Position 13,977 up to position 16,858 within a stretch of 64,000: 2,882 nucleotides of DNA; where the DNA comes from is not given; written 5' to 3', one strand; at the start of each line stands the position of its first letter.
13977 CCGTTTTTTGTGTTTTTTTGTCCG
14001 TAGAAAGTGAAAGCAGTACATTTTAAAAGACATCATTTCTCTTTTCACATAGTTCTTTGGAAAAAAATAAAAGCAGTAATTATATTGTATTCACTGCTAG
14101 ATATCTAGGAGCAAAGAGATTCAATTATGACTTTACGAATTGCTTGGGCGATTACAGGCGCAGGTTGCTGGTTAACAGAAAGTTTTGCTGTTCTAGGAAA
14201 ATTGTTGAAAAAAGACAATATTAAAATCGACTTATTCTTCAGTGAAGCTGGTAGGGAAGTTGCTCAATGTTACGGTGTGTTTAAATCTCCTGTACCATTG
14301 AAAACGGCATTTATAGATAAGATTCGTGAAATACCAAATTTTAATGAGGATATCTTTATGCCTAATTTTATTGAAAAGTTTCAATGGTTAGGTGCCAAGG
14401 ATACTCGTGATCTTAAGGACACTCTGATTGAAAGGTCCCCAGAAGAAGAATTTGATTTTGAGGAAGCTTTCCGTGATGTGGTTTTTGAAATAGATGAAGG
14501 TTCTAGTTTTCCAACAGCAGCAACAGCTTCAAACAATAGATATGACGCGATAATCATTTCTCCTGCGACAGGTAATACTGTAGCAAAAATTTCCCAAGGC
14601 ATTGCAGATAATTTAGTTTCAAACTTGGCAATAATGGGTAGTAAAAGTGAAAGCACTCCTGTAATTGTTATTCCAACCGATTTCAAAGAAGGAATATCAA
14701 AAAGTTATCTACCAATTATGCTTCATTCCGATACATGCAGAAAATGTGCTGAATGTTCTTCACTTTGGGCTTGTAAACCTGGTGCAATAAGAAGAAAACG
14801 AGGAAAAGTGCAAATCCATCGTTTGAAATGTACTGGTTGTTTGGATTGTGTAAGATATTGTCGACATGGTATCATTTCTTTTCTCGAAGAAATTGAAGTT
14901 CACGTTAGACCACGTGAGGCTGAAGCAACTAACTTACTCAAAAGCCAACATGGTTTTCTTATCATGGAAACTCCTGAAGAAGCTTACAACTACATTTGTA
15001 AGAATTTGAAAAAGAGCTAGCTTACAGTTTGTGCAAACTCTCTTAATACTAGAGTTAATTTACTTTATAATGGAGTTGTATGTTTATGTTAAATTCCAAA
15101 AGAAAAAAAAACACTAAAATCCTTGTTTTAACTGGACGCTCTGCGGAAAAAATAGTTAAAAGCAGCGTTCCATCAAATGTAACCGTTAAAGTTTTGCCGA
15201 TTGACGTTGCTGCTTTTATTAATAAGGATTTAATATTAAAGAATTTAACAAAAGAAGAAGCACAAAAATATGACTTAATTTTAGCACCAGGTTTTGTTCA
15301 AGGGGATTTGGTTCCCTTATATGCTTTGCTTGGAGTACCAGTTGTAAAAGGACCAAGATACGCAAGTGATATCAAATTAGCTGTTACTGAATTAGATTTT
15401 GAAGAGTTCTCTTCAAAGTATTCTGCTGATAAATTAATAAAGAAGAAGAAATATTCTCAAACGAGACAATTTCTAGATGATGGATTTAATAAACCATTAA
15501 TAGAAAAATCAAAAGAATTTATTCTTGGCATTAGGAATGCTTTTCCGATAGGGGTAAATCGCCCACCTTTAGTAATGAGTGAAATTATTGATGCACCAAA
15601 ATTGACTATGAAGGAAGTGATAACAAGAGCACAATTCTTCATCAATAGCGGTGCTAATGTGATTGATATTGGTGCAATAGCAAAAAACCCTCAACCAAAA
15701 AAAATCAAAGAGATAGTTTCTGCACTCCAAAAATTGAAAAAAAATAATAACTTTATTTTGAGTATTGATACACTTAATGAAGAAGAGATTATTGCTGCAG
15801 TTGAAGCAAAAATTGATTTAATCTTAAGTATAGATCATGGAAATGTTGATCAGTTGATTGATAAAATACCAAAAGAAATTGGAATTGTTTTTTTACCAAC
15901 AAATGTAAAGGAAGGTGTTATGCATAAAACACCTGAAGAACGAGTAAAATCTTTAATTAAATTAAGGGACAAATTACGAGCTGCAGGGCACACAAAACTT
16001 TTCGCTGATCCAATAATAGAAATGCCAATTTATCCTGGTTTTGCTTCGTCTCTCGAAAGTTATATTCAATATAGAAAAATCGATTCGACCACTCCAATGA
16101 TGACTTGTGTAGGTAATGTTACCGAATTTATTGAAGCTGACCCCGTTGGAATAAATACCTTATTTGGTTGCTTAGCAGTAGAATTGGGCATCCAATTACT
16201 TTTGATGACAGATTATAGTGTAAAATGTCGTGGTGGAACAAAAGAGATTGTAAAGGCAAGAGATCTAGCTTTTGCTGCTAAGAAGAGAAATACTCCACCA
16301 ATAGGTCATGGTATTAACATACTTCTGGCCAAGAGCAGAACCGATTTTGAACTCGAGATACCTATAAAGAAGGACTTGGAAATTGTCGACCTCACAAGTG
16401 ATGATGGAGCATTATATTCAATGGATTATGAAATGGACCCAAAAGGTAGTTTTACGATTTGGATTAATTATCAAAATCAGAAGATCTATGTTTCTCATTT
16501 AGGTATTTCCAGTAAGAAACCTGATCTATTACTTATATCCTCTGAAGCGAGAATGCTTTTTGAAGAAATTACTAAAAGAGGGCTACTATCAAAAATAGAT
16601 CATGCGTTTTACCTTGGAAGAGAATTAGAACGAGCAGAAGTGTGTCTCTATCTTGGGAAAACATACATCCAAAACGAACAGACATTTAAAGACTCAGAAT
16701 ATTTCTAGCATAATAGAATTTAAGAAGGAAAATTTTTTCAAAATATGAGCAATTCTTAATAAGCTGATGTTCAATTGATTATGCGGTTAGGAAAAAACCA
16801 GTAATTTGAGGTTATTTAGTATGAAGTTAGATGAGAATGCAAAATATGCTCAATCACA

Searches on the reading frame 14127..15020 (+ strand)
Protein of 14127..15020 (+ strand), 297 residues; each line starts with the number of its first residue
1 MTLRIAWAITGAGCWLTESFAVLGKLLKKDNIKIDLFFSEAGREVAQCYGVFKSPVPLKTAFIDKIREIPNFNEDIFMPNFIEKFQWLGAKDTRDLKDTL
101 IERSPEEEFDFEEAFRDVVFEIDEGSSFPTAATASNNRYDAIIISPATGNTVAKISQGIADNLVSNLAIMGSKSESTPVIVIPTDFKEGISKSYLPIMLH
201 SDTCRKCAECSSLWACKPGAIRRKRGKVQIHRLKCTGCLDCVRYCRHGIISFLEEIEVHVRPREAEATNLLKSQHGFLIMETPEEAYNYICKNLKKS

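Call 8: search_protein_families(library=pfam, proteins=[window:14127-15020:+])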
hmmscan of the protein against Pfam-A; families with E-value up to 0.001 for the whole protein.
window:14127-15020:+ (297 aa): 3 families
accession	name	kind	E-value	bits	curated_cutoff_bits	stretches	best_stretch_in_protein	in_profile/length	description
PF02441.25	Flavoprotein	-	2e-18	67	22.7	1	4-187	2-108/162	Flavoprotein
PF13237.11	Fer4_10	-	0.00066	20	25.5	0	199-245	4-52/53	4Fe-4S dicluster domain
PF13187.11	Fer4_9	-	0.00082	19.8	27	0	204-249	2-51/52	4Fe-4S dicluster domain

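Call 9: search_protein_families(library=ncbifam, proteins=[window:14127-15020:+], max_evalue=0.01)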
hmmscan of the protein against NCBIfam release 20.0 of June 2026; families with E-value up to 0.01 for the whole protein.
window:14127-15020:+ (297 aa): 41 families (the best 25 are shown)
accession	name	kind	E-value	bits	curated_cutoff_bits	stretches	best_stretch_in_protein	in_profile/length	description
TIGR02700.1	flavo_MJ0208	hypoth_equivalog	3.1e-50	170.6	251.35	2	114-287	61-231/234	dihydromethanopterin reductase (acceptor)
TIGR02699.1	archaeo_AfpA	hypoth_equivalog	2.3e-27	95.7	192.45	2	111-196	52-135/174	archaeoflavoprotein AfpA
TIGR00521.1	coaBC_dfp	equivalog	3.2e-08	33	219.7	1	137-184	78-121/392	bifunctional phosphopantothenoylcysteine decarboxylase/phosphopantothenate--cysteine ligase CoaBC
NF007658.0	PRK10330.1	equivalog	5.5e-07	29.2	260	1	203-252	57-106/181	electron transport protein HydN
TIGR04105.1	FeFe_hydrog_B1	subfamily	1.8e-06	26.9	450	1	200-251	109-160/462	monomeric [FeFe] hydrogenase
NF009408.0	PRK12769.1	equivalog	1.8e-06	26.4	1003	1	203-256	55-108/659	formate-dependent uric acid utilization protein AegA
TIGR01582.1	FDH-beta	equivalog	4.2e-06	26.1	334.7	1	177-249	66-140/283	formate dehydrogenase subunit beta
NF006161.0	PRK08305.1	equivalog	7.4e-06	25.7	156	1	137-181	83-126/196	dipicolinate synthase subunit B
TIGR02113.1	coaC_strep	equivalog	8.4e-06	25.7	261.4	1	137-183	75-119/177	phosphopantothenoylcysteine decarboxylase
TIGR02852.1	spore_dpaB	equivalog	1.1e-05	24.9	229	1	136-179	77-119/187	dipicolinate synthase subunit B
NF043069.1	T4HPD_activ_SAM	equivalog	1.5e-05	24.5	425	1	197-248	46-95/299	trans-4-hydroxy-L-proline dehydratase activase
TIGR02951.1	DMSO_dmsB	equivalog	1.8e-05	24.8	214.1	1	201-257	61-119/161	DMSO/selenate family reductase complex B subunit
NF041206.1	VdcB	exception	3.2e-05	23.6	290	1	131-168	69-106/184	non-oxidative hydroxyarylic acid decarboxylases subunit B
TIGR03336.1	IOR_alpha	equivalog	3.9e-05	22.2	650.9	1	189-248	537-593/595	indolepyruvate ferredoxin oxidoreductase subunit alpha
NF010367.0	PRK13795.1-2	equivalog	4e-05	22.2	456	1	197-245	531-579/584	hypothetical protein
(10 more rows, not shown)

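Call 10: find_related_loci(query=window:14127-15020:+, collection=genome_contigs, flank=3000)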
Query window:14127-15020:+ (297 aa) in genome_contigs; peptide patterns used: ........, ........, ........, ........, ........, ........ (x = any residue, [..] = any of these).
151 stretches matched a pattern; 2 encode a relative of the query (tblastn E <= 1e-3); 2 distinct loci.
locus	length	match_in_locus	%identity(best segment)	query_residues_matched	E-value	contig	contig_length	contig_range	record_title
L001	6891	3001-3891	90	1-297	5e-179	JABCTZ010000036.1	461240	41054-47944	MAG: Candidatus Heimdallarchaeota archaeon isolate HM7_B34 k127_2098272, whole genome shotgun sequence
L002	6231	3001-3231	25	197-283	5e-6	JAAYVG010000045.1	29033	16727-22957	MAG: Elusimicrobia bacterium isolate AS27yjCOA_32 184894_AS27, whole genome shotgun sequence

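Call 15: find_homologous_proteins(query=window:14127-15020:+, max_evalue=1e-20)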
Query window:14127-15020:+ (297 aa): 60 proteins with E <= 1e-20 among 666 candidates.
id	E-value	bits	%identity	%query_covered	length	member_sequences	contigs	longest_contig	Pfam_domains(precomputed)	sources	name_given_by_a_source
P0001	2.1e-188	643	92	100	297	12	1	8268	PF02441.25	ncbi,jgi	ncbi:MAG: flavoprotein [Candidatus Heimdallarchaeaceae archaeon]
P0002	1.7e-167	574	82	100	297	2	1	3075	PF02441.25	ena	-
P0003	6.9e-165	566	81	99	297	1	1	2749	PF02441.25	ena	-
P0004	1.1e-155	535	76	98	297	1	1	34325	PF02441.25,PF12838.13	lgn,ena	-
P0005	2.1e-152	525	75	99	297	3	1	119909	PF02441.25,PF12837.13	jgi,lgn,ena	-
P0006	9.6e-152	523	74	99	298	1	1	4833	PF02441.25,PF12838.13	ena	-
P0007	9.1e-149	513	73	99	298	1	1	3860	PF02441.25,PF12837.13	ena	-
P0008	3.9e-147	507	71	99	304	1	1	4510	PF02441.25,PF12838.13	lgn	-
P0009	1.1e-146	506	71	99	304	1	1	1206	PF02441.25,PF12838.13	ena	-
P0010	2.7e-146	505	71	99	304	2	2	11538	PF02441.25,PF12838.13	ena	-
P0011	1.1e-145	503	69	99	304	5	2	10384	PF02441.25,PF12838.13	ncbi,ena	-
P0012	2.0e-145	502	71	99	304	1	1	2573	PF02441.25,PF12838.13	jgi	jgi:dihydromethanopterin reductase (acceptor)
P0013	4.7e-145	501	70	99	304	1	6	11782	PF02441.25,PF12838.13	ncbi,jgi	ncbi:MAG: flavoprotein [Candidatus Heimdallarchaeota archaeon]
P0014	1.8e-144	499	69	99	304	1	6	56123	PF02441.25,PF12838.13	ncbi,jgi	ncbi:MAG: flavoprotein [Candidatus Heimdallarchaeota archaeon]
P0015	6.3e-144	497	72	99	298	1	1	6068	PF02441.25,PF12837.13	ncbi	ncbi:MAG: flavoprotein [Candidatus Thorarchaeota archaeon]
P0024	3.9e-138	478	68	100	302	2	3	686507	PF02441.25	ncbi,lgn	-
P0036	8.9e-127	441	62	99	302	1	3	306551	PF02441.25,PF13237.12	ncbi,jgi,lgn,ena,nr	ncbi:MAG TPA: flavoprotein [Candidatus Bathyarchaeia archaeon]|nr:flavoprotein [Candidatus Bathyarch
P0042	1.2e-111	391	58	99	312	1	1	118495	PF02441.25,PF12838.13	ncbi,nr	ncbi:MAG: hypothetical protein GF308_18620 [Candidatus Heimdallarchaeota archaeon]|nr:hypothetical p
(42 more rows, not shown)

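Call 16: find_encoding_contigs(protein=P0001, flank=2000, max_places=2)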
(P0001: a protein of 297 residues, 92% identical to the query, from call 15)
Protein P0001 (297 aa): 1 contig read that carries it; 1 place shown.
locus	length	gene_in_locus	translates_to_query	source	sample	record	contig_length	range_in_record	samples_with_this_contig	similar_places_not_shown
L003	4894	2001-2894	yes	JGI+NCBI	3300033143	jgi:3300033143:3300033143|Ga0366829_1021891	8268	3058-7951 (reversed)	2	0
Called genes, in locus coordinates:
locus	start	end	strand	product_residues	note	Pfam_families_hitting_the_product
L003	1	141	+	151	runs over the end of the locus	PF07726:AAA_3 (weak)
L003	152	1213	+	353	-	PF00092:VWA, PF13519:VWA_2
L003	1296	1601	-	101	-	-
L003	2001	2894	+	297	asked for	PF02441:Flavoprotein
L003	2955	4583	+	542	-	PF20123:DUF6513, PF00809:Pterin_bind (weak), PF14251:PterinBD-DUF4346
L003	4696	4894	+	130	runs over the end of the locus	PF01597:GCV_H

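Call 17: find_encoding_contigs(protein=P0002, flank=2000, max_places=2)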
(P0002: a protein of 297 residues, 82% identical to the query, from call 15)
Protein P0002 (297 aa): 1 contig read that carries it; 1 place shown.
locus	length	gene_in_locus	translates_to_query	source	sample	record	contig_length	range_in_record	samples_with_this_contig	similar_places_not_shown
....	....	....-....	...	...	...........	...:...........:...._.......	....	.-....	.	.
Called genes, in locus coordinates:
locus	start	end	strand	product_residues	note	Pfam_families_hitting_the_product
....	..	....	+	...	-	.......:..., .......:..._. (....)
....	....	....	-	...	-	-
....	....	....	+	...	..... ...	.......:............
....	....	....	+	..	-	?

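Call 18: find_encoding_contigs(protein=P0003, flank=2000, max_places=2)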
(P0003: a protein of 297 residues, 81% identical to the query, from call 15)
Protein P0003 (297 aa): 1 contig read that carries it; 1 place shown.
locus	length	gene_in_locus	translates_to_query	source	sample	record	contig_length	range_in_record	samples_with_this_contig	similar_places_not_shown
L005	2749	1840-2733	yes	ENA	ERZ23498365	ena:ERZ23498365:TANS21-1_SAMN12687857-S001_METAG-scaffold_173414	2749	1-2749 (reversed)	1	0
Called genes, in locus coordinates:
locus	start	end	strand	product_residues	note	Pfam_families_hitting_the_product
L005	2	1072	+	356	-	?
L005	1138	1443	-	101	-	-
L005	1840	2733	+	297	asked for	PF02441:Flavoprotein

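Call 19: find_encoding_contigs(protein=P0004, flank=2000, max_places=2)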
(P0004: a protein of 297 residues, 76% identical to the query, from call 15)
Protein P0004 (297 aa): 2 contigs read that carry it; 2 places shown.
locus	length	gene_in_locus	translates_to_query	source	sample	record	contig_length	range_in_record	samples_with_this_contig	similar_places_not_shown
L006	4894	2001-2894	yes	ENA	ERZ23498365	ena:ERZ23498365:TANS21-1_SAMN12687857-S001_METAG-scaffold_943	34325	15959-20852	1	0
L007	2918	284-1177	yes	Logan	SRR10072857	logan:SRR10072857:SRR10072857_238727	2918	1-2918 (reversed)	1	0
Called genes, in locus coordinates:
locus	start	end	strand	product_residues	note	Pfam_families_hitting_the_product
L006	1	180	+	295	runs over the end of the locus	PF05496:RuvB_N (faint), PF00004:AAA, PF07724:AAA_2 (weak), PF07726:AAA_3, PF07728:AAA_5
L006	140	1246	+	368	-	PF00092:VWA, PF13519:VWA_2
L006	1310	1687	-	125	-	-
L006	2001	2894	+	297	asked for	PF02441:Flavoprotein, PF12838:Fer4_7 (faint)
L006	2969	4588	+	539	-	PF20123:DUF6513, PF00809:Pterin_bind, PF14251:PterinBD-DUF4346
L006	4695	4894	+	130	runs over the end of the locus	PF01597:GCV_H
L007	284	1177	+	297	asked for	PF02441:Flavoprotein, PF12838:Fer4_7 (faint)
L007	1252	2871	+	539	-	PF20123:DUF6513, PF00809:Pterin_bind, PF14251:PterinBD-DUF4346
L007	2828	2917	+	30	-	?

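Call 20: find_encoding_contigs(protein=P0005, flank=2000, max_places=2)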
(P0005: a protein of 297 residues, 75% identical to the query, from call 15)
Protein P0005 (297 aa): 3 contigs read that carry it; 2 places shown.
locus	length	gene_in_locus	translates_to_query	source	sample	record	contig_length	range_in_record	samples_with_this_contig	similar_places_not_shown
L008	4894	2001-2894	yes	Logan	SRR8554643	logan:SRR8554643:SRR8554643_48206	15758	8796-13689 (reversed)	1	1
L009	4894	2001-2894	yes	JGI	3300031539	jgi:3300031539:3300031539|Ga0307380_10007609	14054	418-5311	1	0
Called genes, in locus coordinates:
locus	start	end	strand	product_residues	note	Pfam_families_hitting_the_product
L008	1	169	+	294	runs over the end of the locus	PF05496:RuvB_N (faint), PF00158:Sigma54_activat (faint), PF01078:Mg_chelatase (faint), PF00004:AAA, PF07724:AAA_2 (weak), PF07726:AAA_3, PF07728:AAA_5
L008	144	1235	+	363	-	PF00092:VWA, PF13519:VWA_2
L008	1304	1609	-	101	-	-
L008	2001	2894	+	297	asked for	PF02441:Flavoprotein, PF12837:Fer4_6 (faint)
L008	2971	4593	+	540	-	PF20123:DUF6513, PF00809:Pterin_bind (weak), PF14251:PterinBD-DUF4346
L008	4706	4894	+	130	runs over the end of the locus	PF01597:GCV_H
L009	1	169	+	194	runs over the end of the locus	?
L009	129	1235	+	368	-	PF00092:VWA, PF13519:VWA_2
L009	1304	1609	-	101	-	-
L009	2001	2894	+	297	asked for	PF02441:Flavoprotein, PF12837:Fer4_6 (faint)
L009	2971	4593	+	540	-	PF20123:DUF6513, PF00809:Pterin_bind (weak), PF14251:PterinBD-DUF4346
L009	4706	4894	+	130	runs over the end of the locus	PF01597:GCV_H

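Call 21: find_encoding_contigs(protein=P0006, flank=2000, max_places=1)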
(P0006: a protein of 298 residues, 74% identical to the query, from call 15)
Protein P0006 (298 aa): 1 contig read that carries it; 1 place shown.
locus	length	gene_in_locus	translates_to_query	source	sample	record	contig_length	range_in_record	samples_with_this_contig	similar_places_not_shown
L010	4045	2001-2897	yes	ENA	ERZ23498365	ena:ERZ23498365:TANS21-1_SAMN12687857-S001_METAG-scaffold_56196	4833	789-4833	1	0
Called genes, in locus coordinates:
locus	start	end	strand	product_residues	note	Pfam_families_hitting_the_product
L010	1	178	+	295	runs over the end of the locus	PF00158:Sigma54_activat (faint), PF05496:RuvB_N (faint), PF00004:AAA, PF07724:AAA_2 (weak), PF07726:AAA_3, PF07728:AAA_5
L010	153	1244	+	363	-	PF00092:VWA, PF13519:VWA_2 (weak)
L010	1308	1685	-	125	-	-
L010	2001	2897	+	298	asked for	PF02441:Flavoprotein, PF12838:Fer4_7 (faint)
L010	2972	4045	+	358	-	?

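Call 22: find_encoding_contigs(protein=P0007, flank=2000, max_places=1)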
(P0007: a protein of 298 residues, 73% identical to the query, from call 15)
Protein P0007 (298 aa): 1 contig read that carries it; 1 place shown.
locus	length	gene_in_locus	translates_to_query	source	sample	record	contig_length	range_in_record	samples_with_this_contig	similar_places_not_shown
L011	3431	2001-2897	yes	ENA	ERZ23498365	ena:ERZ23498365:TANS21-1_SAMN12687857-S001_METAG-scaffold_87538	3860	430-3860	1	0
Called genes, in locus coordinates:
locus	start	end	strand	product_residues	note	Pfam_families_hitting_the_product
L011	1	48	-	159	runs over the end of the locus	?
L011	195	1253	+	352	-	PF00092:VWA, PF13519:VWA_2 (weak)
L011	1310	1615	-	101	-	-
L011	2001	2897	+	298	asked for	PF02441:Flavoprotein, PF12837:Fer4_6 (faint)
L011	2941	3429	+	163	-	?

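Call 23: find_encoding_contigs(protein=P0010, flank=2000, max_places=1)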
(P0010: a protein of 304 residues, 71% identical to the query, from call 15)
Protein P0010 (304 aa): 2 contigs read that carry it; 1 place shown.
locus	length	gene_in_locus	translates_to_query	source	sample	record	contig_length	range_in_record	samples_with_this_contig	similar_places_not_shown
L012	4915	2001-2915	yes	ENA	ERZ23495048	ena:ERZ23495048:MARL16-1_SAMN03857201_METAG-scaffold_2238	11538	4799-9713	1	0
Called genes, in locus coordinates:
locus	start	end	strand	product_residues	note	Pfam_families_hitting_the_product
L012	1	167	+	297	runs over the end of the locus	PF00158:Sigma54_activat (faint), PF05496:RuvB_N (faint), PF00004:AAA, PF07724:AAA_2 (weak), PF07726:AAA_3, PF07728:AAA_5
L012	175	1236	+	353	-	PF00092:VWA, PF13519:VWA_2 (weak)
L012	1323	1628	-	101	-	-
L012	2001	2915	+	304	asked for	PF02441:Flavoprotein, PF12838:Fer4_7 (faint)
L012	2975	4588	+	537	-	PF20123:DUF6513, PF00809:Pterin_bind (weak), PF14251:PterinBD-DUF4346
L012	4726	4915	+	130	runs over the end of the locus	PF01597:GCV_H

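Call 24: find_encoding_contigs(protein=P0014, flank=2000, max_places=1)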
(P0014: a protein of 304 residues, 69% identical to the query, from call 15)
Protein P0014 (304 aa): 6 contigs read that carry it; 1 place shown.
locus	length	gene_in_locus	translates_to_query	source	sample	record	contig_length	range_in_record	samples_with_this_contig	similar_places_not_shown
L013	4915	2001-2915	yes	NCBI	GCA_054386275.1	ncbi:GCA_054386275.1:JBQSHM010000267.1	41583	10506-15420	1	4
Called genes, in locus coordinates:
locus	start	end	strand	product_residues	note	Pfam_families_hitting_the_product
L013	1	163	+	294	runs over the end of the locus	PF05496:RuvB_N (faint), PF00004:AAA, PF07724:AAA_2 (weak), PF07726:AAA_3, PF07728:AAA_5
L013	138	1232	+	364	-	PF00092:VWA, PF13519:VWA_2 (weak)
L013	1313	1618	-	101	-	-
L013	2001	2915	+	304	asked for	PF02441:Flavoprotein, PF12838:Fer4_7 (faint)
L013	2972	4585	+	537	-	PF20123:DUF6513 (weak), PF00809:Pterin_bind, PF14251:PterinBD-DUF4346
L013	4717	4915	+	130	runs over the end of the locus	PF01597:GCV_H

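Call 25: find_encoding_contigs(protein=P0024, flank=2000, max_places=1)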
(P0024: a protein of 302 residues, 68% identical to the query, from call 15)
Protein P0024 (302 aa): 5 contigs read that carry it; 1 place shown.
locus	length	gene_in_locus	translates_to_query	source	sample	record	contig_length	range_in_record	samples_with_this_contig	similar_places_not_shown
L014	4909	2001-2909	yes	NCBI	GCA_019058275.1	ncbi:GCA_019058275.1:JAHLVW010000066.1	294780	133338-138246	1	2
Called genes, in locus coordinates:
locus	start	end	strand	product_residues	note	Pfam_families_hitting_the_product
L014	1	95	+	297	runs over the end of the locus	PF05496:RuvB_N (faint), PF01078:Mg_chelatase (faint), PF00004:AAA, PF07724:AAA_2 (weak), PF07726:AAA_3, PF07728:AAA_5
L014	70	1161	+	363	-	PF00092:VWA, PF13519:VWA_2 (weak)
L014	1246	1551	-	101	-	-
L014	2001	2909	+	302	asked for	PF02441:Flavoprotein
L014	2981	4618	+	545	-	PF20123:DUF6513 (weak), PF00809:Pterin_bind, PF14251:PterinBD-DUF4346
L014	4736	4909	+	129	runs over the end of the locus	PF01597:GCV_H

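Call 30: find_related_loci(query=A3, collection=metagenome_contigs, flank=1200)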
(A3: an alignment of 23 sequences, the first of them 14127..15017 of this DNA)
Query A3 (297 aa) in metagenome_contigs; peptide patterns used: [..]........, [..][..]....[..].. (x = any residue, [..] = any of these).
275 stretches matched a pattern; 7 encode a relative of the query (tblastn E <= 1e-3); 7 distinct loci.
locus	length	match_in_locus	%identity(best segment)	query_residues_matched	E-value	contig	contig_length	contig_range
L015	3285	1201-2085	75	1-295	1e-159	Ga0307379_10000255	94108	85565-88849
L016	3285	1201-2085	75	1-295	2e-159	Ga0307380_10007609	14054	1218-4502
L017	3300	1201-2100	69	1-295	1e-144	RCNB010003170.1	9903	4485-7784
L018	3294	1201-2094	66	1-295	8e-143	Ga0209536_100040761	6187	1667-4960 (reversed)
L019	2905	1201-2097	68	1-296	3e-142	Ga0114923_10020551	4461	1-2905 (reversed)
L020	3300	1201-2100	62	1-295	2e-136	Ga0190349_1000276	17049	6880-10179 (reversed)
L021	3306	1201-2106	62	1-295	4e-133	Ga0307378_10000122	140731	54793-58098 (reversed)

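Call 45: find_encoding_contigs(protein=P0042, flank=2500, max_places=1)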
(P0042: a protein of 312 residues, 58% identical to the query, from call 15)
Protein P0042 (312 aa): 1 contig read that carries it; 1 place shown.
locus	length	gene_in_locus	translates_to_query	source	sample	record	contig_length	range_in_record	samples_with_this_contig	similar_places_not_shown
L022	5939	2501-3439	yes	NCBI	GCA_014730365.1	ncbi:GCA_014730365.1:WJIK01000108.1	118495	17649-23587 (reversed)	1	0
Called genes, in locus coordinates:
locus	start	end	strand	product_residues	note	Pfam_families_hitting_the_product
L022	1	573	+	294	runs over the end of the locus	PF05496:RuvB_N (faint), PF00004:AAA, PF07724:AAA_2 (faint), PF07726:AAA_3, PF07728:AAA_5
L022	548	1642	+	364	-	PF00092:VWA, PF13519:VWA_2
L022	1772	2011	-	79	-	-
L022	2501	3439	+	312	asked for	PF02441:Flavoprotein, PF12838:Fer4_7 (faint)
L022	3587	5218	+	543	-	PF20123:DUF6513, PF00809:Pterin_bind, PF14251:PterinBD-DUF4346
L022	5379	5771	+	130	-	PF01597:GCV_H, PF00364:Biotin_lipoyl (weak)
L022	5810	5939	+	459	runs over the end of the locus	PF02347:GDC-P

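Call 46: find_encoding_contigs(protein=P0036, flank=2500, max_places=1)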
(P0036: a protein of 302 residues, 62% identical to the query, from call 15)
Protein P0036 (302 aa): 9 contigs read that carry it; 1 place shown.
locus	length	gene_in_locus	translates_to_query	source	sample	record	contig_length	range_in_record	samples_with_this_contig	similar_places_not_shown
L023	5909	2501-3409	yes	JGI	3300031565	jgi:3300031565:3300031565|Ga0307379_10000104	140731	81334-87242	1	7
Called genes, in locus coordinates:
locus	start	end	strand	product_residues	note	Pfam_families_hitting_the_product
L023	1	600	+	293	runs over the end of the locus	PF05496:RuvB_N (faint), PF00158:Sigma54_activat (faint), PF00004:AAA, PF07724:AAA_2 (weak), PF07726:AAA_3, PF07728:AAA_5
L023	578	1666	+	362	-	PF00092:VWA, PF13519:VWA_2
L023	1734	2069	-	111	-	-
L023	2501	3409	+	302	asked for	PF02441:Flavoprotein, PF13237:Fer4_10 (faint)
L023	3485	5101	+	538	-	PF20123:DUF6513 (weak), PF00809:Pterin_bind, PF14251:PterinBD-DUF4346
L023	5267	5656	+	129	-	PF01597:GCV_H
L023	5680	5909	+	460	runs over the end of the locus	PF02347:GDC-P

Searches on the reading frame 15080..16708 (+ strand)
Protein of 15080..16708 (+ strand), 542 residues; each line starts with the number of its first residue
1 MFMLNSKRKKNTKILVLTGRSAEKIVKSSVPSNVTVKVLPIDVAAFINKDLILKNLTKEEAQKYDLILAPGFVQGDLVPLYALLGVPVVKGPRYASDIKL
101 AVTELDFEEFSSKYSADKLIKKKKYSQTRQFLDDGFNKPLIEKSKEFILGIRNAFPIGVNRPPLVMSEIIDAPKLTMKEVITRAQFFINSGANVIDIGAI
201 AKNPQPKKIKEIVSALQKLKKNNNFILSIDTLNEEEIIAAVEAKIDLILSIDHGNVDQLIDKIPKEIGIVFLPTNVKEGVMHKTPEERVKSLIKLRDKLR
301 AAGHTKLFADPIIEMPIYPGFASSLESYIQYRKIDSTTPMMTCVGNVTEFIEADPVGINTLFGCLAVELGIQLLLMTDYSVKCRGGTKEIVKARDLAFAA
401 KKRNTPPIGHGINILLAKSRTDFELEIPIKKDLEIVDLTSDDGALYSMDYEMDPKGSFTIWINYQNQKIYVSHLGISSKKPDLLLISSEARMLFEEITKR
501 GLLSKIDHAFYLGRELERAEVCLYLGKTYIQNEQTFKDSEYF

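Call 8: search_protein_families(library=pfam, proteins=[window:15080-16708:+])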
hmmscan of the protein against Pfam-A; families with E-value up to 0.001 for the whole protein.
window:15080-16708:+ (542 aa): 3 families
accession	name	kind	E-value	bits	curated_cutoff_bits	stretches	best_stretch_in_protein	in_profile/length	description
PF14251.12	PterinBD-DUF4346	-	2.6e-18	67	29.6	1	452-531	1-85/86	PterinBD-DUF4346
PF20123.4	DUF6513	-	1.7e-08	35.1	23.9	1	13-92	2-85/86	Family of unknown function (DUF6513)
PF00809.28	Pterin_bind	-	1.9e-07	31.4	25.5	1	176-269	19-118/244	Pterin binding enzyme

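Call 9: search_protein_families(library=ncbifam, proteins=[window:15080-16708:+], max_evalue=0.01)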
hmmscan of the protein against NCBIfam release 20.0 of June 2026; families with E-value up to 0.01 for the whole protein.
window:15080-16708:+ (542 aa): 4 families
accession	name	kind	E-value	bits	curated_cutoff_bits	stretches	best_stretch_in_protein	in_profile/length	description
TIGR00284.1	TIGR00284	hypoth_equivalog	5.8e-80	269.2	256.65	1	13-533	2-495/497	dihydropteroate synthase-like protein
NF002128.0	PRK00964.1-6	equivalog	1e-11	44.6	568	1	450-533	287-369/390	tetrahydromethanopterin S-methyltransferase subunit A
TIGR01496.1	DHPS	equivalog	1.8e-07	31.1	162.6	1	175-269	20-120/258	dihydropteroate synthase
NF000296.1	Sul3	exception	0.0004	20.1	475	1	178-253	25-105/263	sulfonamide-resistant dihydropteroate synthase Sul3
